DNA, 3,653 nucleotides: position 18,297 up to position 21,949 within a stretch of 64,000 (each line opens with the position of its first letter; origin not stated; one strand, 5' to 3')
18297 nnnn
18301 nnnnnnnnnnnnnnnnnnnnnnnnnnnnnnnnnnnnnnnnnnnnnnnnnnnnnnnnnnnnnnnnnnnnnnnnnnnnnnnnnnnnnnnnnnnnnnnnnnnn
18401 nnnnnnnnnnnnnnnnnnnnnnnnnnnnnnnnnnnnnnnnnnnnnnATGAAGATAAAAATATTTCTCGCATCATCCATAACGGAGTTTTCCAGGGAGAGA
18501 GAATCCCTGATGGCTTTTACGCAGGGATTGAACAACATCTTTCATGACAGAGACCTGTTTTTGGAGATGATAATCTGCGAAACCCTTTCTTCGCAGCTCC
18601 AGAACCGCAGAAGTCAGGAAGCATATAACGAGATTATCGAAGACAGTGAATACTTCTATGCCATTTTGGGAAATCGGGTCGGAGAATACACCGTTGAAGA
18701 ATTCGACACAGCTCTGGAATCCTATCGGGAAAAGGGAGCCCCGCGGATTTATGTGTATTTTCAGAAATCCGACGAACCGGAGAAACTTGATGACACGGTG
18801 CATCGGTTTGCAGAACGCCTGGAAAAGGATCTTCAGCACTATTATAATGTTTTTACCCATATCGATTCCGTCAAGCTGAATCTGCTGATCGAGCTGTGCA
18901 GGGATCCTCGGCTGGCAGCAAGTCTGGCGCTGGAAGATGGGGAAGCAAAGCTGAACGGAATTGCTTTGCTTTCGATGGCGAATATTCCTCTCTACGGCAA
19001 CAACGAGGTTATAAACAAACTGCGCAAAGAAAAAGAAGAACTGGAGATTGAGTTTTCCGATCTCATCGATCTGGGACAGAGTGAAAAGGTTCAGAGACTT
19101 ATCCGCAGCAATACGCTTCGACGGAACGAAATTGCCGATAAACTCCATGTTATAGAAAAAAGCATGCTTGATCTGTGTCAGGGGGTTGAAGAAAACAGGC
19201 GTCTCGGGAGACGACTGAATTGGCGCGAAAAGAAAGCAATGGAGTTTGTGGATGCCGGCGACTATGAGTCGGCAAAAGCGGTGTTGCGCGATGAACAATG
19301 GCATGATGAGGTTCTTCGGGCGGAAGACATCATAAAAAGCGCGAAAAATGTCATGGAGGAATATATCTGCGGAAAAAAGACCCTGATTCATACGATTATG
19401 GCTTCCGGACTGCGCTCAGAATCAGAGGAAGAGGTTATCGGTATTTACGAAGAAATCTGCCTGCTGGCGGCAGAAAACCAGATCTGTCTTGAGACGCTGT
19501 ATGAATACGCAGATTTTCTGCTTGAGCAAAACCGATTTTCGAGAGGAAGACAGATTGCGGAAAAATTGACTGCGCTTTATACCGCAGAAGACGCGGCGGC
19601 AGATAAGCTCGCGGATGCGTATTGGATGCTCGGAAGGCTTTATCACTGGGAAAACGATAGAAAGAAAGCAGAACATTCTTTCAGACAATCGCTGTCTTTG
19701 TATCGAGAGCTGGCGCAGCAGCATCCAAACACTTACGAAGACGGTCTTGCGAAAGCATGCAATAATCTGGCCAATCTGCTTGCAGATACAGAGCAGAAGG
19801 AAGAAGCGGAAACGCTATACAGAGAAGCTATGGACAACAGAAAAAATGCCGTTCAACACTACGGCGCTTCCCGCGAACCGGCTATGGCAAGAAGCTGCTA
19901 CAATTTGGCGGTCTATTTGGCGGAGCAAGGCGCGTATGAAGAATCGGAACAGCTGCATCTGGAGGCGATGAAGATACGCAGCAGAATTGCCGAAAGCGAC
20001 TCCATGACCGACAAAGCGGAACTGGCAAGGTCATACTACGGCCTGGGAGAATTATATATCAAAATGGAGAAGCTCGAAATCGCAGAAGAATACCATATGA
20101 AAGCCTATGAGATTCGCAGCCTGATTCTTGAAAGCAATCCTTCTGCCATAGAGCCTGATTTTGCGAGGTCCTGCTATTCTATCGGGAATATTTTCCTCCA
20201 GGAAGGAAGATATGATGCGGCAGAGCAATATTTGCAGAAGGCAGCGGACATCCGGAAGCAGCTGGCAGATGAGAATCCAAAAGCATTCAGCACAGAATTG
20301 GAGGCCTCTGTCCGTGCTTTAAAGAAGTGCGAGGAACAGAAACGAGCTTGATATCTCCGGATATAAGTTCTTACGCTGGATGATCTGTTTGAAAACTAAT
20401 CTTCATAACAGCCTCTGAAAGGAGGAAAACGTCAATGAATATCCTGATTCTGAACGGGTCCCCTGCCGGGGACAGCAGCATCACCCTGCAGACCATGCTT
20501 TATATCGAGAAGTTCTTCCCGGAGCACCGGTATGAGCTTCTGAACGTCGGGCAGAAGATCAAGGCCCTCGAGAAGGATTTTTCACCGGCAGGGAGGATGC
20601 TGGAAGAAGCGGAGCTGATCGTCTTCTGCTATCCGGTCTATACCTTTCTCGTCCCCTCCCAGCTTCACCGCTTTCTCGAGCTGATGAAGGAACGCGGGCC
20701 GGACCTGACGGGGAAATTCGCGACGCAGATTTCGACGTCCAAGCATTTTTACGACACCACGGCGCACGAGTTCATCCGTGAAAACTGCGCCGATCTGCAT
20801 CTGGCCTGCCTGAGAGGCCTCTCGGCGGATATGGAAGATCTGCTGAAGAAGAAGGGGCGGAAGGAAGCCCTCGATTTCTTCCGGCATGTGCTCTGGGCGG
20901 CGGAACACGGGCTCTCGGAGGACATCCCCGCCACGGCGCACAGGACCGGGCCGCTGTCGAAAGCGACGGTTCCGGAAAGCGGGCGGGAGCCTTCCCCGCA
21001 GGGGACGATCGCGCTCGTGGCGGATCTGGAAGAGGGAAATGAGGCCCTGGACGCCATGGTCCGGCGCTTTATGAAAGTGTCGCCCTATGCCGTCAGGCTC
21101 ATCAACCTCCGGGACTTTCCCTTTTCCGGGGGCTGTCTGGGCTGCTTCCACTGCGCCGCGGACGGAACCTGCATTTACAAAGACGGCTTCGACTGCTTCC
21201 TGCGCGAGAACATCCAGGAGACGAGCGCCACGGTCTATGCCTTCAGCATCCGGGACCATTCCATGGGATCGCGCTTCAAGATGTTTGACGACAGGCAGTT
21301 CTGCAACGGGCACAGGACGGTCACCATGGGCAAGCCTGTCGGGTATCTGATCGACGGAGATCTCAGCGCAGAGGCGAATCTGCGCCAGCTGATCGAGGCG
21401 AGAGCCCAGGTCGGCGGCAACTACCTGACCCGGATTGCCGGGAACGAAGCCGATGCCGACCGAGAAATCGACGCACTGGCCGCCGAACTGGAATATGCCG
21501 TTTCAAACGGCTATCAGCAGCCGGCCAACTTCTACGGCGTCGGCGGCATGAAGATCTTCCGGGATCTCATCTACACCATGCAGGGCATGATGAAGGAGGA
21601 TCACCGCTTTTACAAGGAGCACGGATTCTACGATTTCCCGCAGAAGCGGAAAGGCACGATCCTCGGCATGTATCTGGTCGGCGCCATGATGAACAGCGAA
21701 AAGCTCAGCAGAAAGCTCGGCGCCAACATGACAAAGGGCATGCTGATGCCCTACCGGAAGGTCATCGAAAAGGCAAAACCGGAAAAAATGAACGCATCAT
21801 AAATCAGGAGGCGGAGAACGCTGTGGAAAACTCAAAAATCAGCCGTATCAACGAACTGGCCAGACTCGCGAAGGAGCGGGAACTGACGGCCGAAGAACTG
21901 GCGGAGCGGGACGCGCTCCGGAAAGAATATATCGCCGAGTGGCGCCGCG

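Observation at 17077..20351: Low-GC two-gene islet: DUF4143 AAA ATPase plus DUF4062/TIR-like-coiled-coil-TPR protein (split STAND-like defence candidate)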

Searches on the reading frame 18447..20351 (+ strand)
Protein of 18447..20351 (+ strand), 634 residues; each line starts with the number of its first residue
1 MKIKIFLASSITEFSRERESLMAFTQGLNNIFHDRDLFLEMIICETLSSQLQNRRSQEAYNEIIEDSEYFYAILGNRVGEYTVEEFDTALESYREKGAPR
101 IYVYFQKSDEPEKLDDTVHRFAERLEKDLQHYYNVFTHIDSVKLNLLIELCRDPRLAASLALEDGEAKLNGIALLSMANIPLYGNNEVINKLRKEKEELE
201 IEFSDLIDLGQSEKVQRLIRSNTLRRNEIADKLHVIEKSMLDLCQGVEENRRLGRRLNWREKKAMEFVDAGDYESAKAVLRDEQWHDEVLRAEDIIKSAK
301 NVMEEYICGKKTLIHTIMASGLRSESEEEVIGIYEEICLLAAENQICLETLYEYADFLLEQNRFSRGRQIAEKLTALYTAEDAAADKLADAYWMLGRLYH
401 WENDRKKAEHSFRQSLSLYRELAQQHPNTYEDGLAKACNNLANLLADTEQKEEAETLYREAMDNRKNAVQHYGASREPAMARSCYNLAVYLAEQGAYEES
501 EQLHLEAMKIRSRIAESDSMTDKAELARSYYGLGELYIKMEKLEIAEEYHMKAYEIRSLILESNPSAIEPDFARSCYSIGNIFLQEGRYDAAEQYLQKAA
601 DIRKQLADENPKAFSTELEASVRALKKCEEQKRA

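Call 3: search_protein_families(library=pfam, proteins=[window:18447-20351:+], max_evalue=1)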
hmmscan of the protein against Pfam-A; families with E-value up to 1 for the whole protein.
window:18447-20351:+ (634 aa): 21 families
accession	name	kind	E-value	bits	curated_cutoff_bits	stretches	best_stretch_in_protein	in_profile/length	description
PF13374.12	TPR_10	-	2.2e-22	78.8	27.5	5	481-517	2-38/42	Tetratricopeptide repeat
PF13424.12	TPR_12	-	3.6e-20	72.4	30.1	4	485-557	7-75/77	Tetratricopeptide repeat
PF13181.12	TPR_8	-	7.9e-19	66.6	25.7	4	573-604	1-32/34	Tetratricopeptide repeat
PF00515.34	TPR_1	-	4.3e-16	58.4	27.8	4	573-602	1-30/34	Tetratricopeptide repeat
PF24885.1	TPR_NPHP3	-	1.4e-15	57.8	100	3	477-564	137-220/239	Nephrocystin-3 TPR domain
PF07719.23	TPR_2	-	8.9e-12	44.6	27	3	573-603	1-31/34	Tetratricopeptide repeat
PF13176.12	TPR_7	-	1.5e-10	40.8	27.9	2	575-608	1-34/36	Tetratricopeptide repeat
PF14559.12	TPR_19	-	9.8e-07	29.5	25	2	569-602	21-54/68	Tetratricopeptide repeat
PF13432.12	TPR_16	-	2.5e-06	28.3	32.7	2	564-603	27-61/65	Tetratricopeptide repeat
PF17874.7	TPR_MalT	-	3e-06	27.2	45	2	358-536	11-177/336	MalT-like TPR region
PF13271.11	DUF4062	-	1.4e-05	25.6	24.7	1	4-81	1-67/82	Domain of unknown function (DUF4062)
PF13428.12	TPR_14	-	0.0014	19.5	23.5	1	349-390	2-43/44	Tetratricopeptide repeat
PF13431.12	TPR_17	-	0.0016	19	24.4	0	568-594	8-34/34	Tetratricopeptide repeat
PF08631.16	SPO22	-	0.0051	16.7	27.5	1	538-622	3-84/274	Meiosis protein SPO22/ZIP4 like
PF07721.20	TPR_4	-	0.028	15.5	27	0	481-502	1-22/26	Tetratricopeptide repeat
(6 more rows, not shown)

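Call 4: search_protein_families(library=padloc, proteins=[window:18447-20351:+], max_evalue=1)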
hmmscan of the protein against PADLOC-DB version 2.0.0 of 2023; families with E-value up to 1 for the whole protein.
window:18447-20351:+ (634 aa): 1 family
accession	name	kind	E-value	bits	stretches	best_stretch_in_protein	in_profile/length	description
PDLC01169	TPR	-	3.6e-06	24.5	1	528-632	110-208/252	TPR repeats containing protein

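Call 5: search_protein_families(library=ncbifam, proteins=[window:18447-20351:+], max_evalue=1)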
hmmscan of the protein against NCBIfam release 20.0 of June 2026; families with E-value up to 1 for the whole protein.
window:18447-20351:+ (634 aa): 6 families
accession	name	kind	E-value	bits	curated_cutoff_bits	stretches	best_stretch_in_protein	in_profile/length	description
NF053520.1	HK_Porph_FimS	equivalog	9.5e-07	27.4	600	1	348-621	84-332/618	sensor histidine kinase FimS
TIGR02521.1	type_IV_pilW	equivalog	3.9e-05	23.3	154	2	385-428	61-104/234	type IV pilus biogenesis/stability protein PilW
NF033920.0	C39_PA2778_fam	equivalog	0.00025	20.5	150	1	372-463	174-252/255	PA2778 family cysteine peptidase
NF047507.1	TPR_BatC_Lepto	exception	0.00069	19.2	175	1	383-423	90-130/214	TPR repeat-containing protein BatC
NF007385.0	PRK09906.1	equivalog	0.042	13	356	0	227-301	19-91/296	DNA-binding transcriptional regulator HcaR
TIGR02795.1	tol_pal_ybgF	equivalog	0.059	14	90.1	1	351-460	5-101/119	tol-pal system protein YbgF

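Call 7: find_homologous_proteins(query=window:18447-20351:+, max_evalue=0.00001)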
Query window:18447-20351:+ (634 aa): 67 proteins with E <= 0.00001 among 8000 candidates.
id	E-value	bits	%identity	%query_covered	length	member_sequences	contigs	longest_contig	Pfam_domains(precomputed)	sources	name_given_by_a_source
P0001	0.0e+0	1344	100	97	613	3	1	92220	PF14559.13,PF17874.8,PF00515.35,PF13424.13,PF13176.13,PF24885.2,PF13432.13,PF13181.13,PF07719.24,PF13374.13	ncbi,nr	ncbi:MAG: tetratricopeptide repeat protein [Oscillospiraceae bacterium]|nr:tetratricopeptide repeat 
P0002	2.8e-190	652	45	97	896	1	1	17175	PF14559.13,PF00515.35,PF10952.16,PF13424.13,PF13176.13,PF24885.2,PF13432.13,PF13428.13,PF13181.13,PF07719.24,PF13374.13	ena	-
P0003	1.2e-184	634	44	97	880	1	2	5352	PF00515.35,PF13424.13,PF13176.13,PF24885.2,PF13428.13,PF13181.13,PF12968.14,PF07719.24,PF13374.13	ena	-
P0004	2.1e-183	629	44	97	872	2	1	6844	PF25058.2,PF10952.16,PF13176.13,PF24885.2,PF13428.13,PF27155.1,PF13374.13,PF07721.21,PF14559.13,PF25068.3,PF17874.8,PF00515.35,PF13424.13,PF13432.13,PF13181.13,PF12968.14,PF07719.24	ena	-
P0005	2.6e-170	586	40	97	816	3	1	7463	PF13431.13,PF10952.16,PF13176.13,PF24885.2,PF13428.13,PF13374.13,PF07721.21,PF00515.35,PF13424.13,PF13181.13,PF25135.2,PF07719.24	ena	-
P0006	2.1e-169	583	44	97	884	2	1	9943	PF07721.21,PF00515.35,PF13424.13,PF13176.13,PF24885.2,PF13428.13,PF13181.13,PF12968.14,PF07719.24,PF13374.13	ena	-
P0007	2.9e-166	573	45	99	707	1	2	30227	PF13431.13,PF00515.35,PF13271.12,PF13424.13,PF13176.13,PF24885.2,PF13432.13,PF13181.13,PF07719.24,PF13374.13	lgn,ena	-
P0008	5.6e-166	572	45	97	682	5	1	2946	PF00515.35,PF13271.12,PF13424.13,PF13176.13,PF24885.2,PF13432.13,PF13428.13,PF13181.13,PF07719.24,PF13374.13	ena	-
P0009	3.0e-165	570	41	98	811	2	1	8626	PF14559.13,PF00515.35,PF13424.13,PF13176.13,PF24885.2,PF13428.13,PF13181.13,PF07719.24,PF13374.13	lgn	-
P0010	1.0e-163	564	44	97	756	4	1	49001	PF00515.35,PF13271.12,PF13424.13,PF24885.2,PF27155.1,PF13181.13,PF07719.24,PF13374.13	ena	-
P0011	1.7e-163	564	46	97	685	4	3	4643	PF00515.35,PF10952.16,PF13424.13,PF13176.13,PF24885.2,PF13428.13,PF13181.13,PF07719.24,PF13374.13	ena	-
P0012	7.3e-162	558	38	97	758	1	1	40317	PF13414.13,PF21325.4,PF10952.16,PF13176.13,PF24885.2,PF13428.13,PF13374.13,PF07721.21,PF14559.13,PF24575.2,PF17874.8,PF00515.35,PF13424.13,PF13432.13,PF13181.13,PF07719.24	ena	-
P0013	1.2e-156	541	35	98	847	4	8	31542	PF07721.21,PF00515.35,PF10952.16,PF13424.13,PF13176.13,PF24885.2,PF13181.13,PF07719.24,PF13374.13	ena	-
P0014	1.9e-154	534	43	97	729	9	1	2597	PF14559.13,PF17874.8,PF00515.35,PF13271.12,PF13424.13,PF13176.13,PF24885.2,PF13428.13,PF13181.13,PF07719.24,PF13374.13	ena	-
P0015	8.8e-151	522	35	97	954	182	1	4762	PF07721.21,PF14559.13,PF00515.35,PF10952.16,PF13424.13,PF13176.13,PF24885.2,PF13428.13,PF13181.13,PF07719.24,PF13374.13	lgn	-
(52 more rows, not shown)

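Call 44: find_encoding_contigs(protein=P0007, flank=6000, max_places=3)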
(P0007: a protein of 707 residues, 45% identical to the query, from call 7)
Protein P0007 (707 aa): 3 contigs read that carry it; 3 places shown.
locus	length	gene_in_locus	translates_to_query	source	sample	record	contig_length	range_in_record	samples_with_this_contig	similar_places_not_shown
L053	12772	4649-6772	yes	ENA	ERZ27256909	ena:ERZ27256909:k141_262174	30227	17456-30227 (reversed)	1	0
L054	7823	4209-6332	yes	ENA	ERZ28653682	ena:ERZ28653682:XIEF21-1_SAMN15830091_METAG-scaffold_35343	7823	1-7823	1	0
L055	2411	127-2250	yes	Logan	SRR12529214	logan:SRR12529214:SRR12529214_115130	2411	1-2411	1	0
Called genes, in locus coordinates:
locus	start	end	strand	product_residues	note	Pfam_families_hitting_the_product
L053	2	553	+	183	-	?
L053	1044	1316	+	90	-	-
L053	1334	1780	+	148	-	PF06094:GGACT, PF13772:AIG2_2 (weak)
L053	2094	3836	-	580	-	PF01582:TIR (weak), PF13676:TIR_2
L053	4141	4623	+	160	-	-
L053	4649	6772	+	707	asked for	PF13271:DUF4062 (faint), PF00515:TPR_1 (faint), PF07719:TPR_2 (faint), PF13181:TPR_8 (faint), PF13374:TPR_10 (faint), PF13432:TPR_16 (faint), PF24885:TPR_NPHP3, PF13424:TPR_12 (weak), +2 more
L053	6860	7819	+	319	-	-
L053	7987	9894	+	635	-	PF13306:LRR_5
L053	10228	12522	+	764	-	PF03415:Peptidase_C11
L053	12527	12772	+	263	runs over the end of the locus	-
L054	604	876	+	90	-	-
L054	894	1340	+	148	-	PF06094:GGACT, PF13772:AIG2_2 (weak)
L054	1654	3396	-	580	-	PF01582:TIR (weak), PF13676:TIR_2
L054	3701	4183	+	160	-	-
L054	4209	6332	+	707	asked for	PF13271:DUF4062 (faint), PF00515:TPR_1 (faint), PF07719:TPR_2 (faint), PF13181:TPR_8 (faint), PF13374:TPR_10 (faint), PF13432:TPR_16 (faint), PF24885:TPR_NPHP3, PF13424:TPR_12 (weak), +2 more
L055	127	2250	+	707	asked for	PF13271:DUF4062 (faint), PF00515:TPR_1 (faint), PF07719:TPR_2 (faint), PF13181:TPR_8 (faint), PF13374:TPR_10 (faint), PF13432:TPR_16 (faint), PF24885:TPR_NPHP3, PF13424:TPR_12 (weak), +2 more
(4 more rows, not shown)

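Call 45: find_encoding_contigs(protein=P0010, flank=6000, max_places=3)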
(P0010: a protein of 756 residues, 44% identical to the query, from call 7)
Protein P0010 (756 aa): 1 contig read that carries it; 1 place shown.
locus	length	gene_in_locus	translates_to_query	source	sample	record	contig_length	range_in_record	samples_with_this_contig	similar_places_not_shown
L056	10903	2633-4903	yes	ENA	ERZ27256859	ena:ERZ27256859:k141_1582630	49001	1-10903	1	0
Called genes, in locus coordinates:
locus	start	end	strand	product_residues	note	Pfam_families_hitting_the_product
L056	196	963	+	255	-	-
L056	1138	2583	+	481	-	PF06347:SH3_4 (faint), PF08239:SH3_3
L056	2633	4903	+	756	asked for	PF13271:DUF4062 (faint), PF00515:TPR_1 (faint), PF07719:TPR_2 (faint), PF13181:TPR_8 (faint), PF13374:TPR_10 (faint), PF24885:TPR_NPHP3 (faint), PF13424:TPR_12 (weak), PF27155:Y4rL_C (faint)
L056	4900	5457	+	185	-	PF13472:Lipase_GDSL_2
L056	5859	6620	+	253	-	PF25302:NADase_transloc (weak)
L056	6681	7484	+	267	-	PF04029:2-ph_phosp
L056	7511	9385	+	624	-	PF13306:LRR_5, PF13855:LRR_8 (faint), PF13306:LRR_5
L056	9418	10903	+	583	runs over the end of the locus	PF13306:LRR_5, PF13855:LRR_8 (faint), PF13306:LRR_5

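Call 46: find_encoding_contigs(protein=P0002, flank=6000, max_places=3)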
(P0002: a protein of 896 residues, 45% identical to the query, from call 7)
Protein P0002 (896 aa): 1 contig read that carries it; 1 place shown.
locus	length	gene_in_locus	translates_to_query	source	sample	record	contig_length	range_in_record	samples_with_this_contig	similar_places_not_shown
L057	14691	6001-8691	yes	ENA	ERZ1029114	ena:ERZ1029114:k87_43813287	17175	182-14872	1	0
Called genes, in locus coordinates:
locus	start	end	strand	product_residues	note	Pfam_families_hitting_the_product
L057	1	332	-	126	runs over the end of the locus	-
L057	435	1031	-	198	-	-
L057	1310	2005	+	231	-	PF00408:PGM_PMM_IV (weak)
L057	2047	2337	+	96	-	-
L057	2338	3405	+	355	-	-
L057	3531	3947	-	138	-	PF00583:Acetyltransf_1, PF13673:Acetyltransf_10, PF13508:Acetyltransf_7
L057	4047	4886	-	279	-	-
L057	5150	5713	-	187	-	-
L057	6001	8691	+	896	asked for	PF07719:TPR_2 (faint), PF13424:TPR_12 (weak), PF00515:TPR_1 (weak), PF13374:TPR_10 (weak), PF24885:TPR_NPHP3, PF13374:TPR_10 (weak), PF13424:TPR_12, PF13374:TPR_10, +6 more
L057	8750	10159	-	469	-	-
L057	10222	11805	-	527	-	PF03577:Peptidase_C69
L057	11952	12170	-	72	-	PF01381:HTH_3 (weak)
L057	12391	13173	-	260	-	-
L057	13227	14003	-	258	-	PF19789:DUF6273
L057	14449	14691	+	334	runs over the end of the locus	PF00356:LacI, PF00532:Peripla_BP_1, PF13407:Peripla_BP_4 (weak), PF13377:Peripla_BP_3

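Call 90: find_encoding_contigs(protein=P0001, flank=4000, max_places=4)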
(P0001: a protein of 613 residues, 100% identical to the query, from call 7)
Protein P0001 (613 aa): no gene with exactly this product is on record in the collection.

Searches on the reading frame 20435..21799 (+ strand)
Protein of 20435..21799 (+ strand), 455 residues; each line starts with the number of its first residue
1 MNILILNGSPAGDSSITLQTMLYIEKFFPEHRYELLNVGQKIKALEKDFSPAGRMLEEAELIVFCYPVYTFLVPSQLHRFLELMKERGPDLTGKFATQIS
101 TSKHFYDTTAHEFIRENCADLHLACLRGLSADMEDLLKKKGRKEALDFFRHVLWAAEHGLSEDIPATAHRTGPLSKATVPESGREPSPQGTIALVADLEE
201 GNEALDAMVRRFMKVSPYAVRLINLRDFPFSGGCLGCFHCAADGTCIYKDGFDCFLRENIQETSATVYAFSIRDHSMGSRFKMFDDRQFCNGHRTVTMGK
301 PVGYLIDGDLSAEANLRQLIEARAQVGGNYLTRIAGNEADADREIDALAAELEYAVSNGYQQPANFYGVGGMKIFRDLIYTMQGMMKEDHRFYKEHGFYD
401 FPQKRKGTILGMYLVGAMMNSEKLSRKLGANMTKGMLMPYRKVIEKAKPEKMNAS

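Call 49: search_protein_families(library=pfam, proteins=[window:20435-21799:+], max_evalue=0.00001)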
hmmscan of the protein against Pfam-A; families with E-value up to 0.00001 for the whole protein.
window:20435-21799:+ (455 aa): 2 families
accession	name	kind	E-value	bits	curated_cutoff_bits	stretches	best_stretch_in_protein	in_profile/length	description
PF03358.20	FMN_red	-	1.6e-12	47.7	24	1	1-102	1-115/152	NADPH-dependent FMN reductase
PF02525.22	Flavodoxin_2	-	2.8e-06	27.6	27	1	1-83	1-102/198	Flavodoxin-like fold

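Call 58: find_related_loci(query=window:20435-21799:+, collection=metagenome_contigs, flank=10000)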
Query window:20435-21799:+ (455 aa) in metagenome_contigs; peptide patterns used: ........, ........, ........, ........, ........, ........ (x = any residue, [..] = any of these).
130 stretches matched a pattern; 54 encode a relative of the query (tblastn E <= 1e-3); 53 distinct loci.
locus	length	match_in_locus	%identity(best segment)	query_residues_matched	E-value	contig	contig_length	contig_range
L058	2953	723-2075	79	1-451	0e+0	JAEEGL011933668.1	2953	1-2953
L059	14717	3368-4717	76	1-450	0e+0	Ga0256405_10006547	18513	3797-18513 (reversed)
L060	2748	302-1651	76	1-450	0e+0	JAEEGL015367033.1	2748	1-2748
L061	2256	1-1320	78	11-450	0e+0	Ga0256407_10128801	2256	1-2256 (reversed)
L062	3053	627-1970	73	1-448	0e+0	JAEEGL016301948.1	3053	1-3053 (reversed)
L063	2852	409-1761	71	1-451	0e+0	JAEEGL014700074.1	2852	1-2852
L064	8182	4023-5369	70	1-451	0e+0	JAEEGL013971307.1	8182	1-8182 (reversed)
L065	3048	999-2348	67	1-451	0e+0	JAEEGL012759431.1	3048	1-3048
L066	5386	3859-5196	70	1-448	0e+0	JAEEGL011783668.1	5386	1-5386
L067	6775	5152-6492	68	1-449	0e+0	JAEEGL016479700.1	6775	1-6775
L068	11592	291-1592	66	1-454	0e+0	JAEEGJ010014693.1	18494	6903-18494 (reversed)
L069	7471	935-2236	66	1-454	0e+0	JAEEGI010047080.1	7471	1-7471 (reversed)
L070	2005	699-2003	68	1-437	0e+0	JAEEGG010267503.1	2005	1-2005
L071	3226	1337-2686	65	1-450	0e+0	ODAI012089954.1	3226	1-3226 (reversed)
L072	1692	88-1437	65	1-451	0e+0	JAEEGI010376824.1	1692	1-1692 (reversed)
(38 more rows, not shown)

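Call 82: search_protein_families(library=padloc, alignment_id=A6, max_evalue=1e-8)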
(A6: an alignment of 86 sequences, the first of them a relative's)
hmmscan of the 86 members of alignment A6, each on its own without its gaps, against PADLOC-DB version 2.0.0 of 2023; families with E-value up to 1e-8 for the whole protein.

A. member 1, L058:219-530:+ (104 aa): 0 families

B. families by the number of members that match (of 86 scanned): 5 families
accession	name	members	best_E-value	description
PDLC02657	DndA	1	1.1e-146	DndA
PDLC02759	SspA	1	1.1e-144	SspA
PDLC04606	PDC-M37B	1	6.5e-36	-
PDLC03838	DolB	1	6.7e-31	-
PDLC04605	PDC-M37B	1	2.9e-27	-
